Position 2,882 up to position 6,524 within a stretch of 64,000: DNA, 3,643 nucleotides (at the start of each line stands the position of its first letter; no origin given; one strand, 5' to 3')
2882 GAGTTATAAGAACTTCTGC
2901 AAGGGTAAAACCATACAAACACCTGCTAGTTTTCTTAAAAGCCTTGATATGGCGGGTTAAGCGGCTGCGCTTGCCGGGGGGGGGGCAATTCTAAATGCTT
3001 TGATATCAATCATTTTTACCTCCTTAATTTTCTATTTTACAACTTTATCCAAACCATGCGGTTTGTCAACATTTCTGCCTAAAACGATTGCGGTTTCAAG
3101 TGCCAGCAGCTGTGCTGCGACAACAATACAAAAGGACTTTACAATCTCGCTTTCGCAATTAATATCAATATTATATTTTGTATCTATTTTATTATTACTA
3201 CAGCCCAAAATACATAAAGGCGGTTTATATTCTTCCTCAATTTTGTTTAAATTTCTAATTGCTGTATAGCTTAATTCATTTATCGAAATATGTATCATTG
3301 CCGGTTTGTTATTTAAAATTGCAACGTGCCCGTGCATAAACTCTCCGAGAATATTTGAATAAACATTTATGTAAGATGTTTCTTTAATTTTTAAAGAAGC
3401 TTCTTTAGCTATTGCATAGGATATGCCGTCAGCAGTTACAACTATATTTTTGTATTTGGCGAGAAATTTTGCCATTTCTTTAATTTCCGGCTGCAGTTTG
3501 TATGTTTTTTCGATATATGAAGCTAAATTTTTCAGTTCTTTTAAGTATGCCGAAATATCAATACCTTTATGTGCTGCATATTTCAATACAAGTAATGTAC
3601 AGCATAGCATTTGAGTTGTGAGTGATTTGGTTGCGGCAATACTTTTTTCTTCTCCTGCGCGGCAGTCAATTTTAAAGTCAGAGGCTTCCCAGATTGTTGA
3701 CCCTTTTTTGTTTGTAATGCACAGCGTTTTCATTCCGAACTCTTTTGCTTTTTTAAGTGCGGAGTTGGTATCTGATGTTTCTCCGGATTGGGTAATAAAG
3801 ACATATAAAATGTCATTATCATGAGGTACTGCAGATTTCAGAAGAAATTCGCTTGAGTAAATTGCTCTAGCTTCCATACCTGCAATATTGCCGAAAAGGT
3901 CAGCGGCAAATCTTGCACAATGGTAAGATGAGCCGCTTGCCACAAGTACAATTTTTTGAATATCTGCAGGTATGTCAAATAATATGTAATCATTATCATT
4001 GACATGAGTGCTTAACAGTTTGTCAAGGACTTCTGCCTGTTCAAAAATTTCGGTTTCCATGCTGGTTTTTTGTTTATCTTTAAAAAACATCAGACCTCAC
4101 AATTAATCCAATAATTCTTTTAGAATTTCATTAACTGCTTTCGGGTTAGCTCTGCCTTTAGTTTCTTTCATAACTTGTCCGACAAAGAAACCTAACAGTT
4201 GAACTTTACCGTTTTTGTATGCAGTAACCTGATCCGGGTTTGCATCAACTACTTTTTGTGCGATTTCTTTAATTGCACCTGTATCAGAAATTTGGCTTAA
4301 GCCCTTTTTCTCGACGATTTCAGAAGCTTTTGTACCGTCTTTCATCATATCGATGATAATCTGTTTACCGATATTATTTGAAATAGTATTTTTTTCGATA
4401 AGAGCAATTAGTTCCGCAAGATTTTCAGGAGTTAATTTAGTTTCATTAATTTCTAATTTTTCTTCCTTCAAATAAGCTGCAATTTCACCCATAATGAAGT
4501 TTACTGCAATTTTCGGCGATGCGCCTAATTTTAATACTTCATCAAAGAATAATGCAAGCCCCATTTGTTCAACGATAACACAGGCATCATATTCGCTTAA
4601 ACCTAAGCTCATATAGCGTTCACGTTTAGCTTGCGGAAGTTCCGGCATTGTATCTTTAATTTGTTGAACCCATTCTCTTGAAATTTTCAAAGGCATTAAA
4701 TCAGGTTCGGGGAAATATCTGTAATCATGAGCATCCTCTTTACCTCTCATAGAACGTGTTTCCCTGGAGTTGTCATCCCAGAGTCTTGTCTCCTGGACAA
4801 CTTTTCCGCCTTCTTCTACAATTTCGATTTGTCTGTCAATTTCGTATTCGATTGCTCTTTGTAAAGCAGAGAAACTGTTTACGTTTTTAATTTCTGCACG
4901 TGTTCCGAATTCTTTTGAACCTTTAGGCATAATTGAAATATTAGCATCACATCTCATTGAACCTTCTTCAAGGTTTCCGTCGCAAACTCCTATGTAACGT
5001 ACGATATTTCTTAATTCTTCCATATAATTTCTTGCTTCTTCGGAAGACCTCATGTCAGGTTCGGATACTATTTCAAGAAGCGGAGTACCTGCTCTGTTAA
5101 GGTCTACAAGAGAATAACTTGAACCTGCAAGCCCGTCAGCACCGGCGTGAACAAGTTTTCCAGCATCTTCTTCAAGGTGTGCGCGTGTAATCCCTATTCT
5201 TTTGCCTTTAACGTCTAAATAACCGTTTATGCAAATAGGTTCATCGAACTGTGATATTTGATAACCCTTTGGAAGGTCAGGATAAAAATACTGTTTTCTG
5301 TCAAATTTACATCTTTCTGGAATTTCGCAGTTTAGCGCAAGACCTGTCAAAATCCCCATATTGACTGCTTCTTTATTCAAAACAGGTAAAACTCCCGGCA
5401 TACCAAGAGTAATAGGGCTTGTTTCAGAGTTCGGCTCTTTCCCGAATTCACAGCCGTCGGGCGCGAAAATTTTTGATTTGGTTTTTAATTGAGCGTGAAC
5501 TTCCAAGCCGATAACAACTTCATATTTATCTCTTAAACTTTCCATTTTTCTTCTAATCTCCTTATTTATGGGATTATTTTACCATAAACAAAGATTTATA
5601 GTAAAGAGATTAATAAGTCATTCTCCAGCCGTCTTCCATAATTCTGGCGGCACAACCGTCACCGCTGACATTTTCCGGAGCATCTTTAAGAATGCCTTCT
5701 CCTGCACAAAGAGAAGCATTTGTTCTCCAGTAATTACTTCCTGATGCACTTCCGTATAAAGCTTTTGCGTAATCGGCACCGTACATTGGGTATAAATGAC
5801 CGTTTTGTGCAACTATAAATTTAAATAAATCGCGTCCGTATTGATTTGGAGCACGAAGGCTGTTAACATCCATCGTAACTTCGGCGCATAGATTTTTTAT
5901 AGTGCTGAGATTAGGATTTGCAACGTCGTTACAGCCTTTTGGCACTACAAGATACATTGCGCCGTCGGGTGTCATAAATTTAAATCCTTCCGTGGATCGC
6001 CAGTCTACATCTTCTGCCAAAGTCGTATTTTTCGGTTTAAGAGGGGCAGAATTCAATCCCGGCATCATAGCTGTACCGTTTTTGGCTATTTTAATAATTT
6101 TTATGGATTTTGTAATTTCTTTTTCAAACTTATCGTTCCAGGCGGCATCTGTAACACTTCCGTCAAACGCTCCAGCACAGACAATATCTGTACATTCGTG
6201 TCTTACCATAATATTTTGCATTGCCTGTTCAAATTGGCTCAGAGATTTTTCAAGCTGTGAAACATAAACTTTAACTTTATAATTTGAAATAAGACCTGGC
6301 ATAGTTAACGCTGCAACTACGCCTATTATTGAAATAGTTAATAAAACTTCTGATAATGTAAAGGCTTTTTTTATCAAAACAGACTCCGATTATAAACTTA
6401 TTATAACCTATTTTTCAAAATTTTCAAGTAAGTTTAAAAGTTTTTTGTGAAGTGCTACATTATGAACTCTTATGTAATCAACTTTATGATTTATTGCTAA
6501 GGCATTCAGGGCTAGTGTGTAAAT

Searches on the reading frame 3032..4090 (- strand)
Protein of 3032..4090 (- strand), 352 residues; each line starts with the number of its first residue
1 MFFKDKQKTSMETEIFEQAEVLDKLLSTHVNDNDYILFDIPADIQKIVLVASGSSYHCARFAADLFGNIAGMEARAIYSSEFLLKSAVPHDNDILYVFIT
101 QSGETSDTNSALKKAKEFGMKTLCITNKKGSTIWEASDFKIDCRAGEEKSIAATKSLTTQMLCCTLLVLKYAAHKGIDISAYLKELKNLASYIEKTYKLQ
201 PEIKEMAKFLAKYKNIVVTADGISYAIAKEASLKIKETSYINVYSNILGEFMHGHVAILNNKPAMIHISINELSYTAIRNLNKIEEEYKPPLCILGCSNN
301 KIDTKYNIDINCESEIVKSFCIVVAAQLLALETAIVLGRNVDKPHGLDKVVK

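Call 7: find_encoding_contigs(protein=window:3032-4090:-, flank=10000, max_places=10)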
Protein window:3032-4090:- (352 aa): 23 contigs read that carry it; 7 places shown.
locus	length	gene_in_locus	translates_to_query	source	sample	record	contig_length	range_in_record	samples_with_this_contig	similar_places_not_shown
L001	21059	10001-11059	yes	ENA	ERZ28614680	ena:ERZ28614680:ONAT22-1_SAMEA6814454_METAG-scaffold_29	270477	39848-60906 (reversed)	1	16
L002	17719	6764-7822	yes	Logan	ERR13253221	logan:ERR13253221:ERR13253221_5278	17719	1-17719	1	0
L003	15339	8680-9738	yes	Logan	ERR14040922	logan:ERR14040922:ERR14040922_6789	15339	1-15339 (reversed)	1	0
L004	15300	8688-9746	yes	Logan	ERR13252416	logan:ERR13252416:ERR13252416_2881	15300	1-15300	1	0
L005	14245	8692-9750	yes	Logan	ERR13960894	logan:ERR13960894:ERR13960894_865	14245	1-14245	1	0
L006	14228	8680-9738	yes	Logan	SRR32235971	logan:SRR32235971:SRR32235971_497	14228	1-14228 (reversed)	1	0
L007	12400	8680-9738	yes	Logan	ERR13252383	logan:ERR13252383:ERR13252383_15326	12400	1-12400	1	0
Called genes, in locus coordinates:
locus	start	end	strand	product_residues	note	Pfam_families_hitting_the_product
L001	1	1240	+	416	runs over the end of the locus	PF22694:CtpB_N-like (weak), PF14684:Tricorn_C1 (faint), PF00595:PDZ (weak), PF13180:PDZ_2, PF17820:PDZ_6, PF03572:Peptidase_S41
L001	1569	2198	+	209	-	PF20318:DUF6613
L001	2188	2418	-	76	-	-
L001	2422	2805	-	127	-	PF00383:dCMP_cyt_deam_1, PF08211:dCMP_cyt_deam_2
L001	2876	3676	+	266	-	-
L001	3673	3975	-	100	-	-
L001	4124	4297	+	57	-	-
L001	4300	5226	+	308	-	PF04055:Radical_SAM, PF16199:Radical_SAM_C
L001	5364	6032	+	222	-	-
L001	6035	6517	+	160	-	-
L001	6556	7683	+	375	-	PF00809:Pterin_bind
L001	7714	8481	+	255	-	-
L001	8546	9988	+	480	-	PF02934:GatB_N, PF02637:GatB_Yqey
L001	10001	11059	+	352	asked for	PF01380:SIS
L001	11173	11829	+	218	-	-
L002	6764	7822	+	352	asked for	PF01380:SIS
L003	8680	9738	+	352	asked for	PF01380:SIS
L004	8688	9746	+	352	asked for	PF01380:SIS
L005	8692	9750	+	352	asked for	PF01380:SIS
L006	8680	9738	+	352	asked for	PF01380:SIS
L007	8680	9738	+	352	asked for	PF01380:SIS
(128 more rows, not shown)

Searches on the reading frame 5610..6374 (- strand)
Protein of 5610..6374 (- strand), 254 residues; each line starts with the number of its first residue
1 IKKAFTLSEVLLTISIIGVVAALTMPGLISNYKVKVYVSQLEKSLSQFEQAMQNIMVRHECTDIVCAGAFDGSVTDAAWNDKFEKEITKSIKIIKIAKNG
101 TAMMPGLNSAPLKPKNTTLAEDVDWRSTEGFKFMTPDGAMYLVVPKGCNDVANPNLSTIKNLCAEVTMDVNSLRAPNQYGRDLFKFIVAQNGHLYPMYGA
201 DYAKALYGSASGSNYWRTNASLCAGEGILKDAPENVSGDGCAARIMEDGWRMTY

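Call 32: search_protein_families(library=pfam, proteins=[window:5610-6374:-], max_evalue=0.01)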
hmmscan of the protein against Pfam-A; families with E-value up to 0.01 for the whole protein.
window:5610-6374:- (254 aa): 1 family
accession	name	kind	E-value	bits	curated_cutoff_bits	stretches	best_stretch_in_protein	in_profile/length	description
PF07963.17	N_methyl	-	0.00044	20.1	21.2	1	3-23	5-25/27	Prokaryotic N-terminal methylation motif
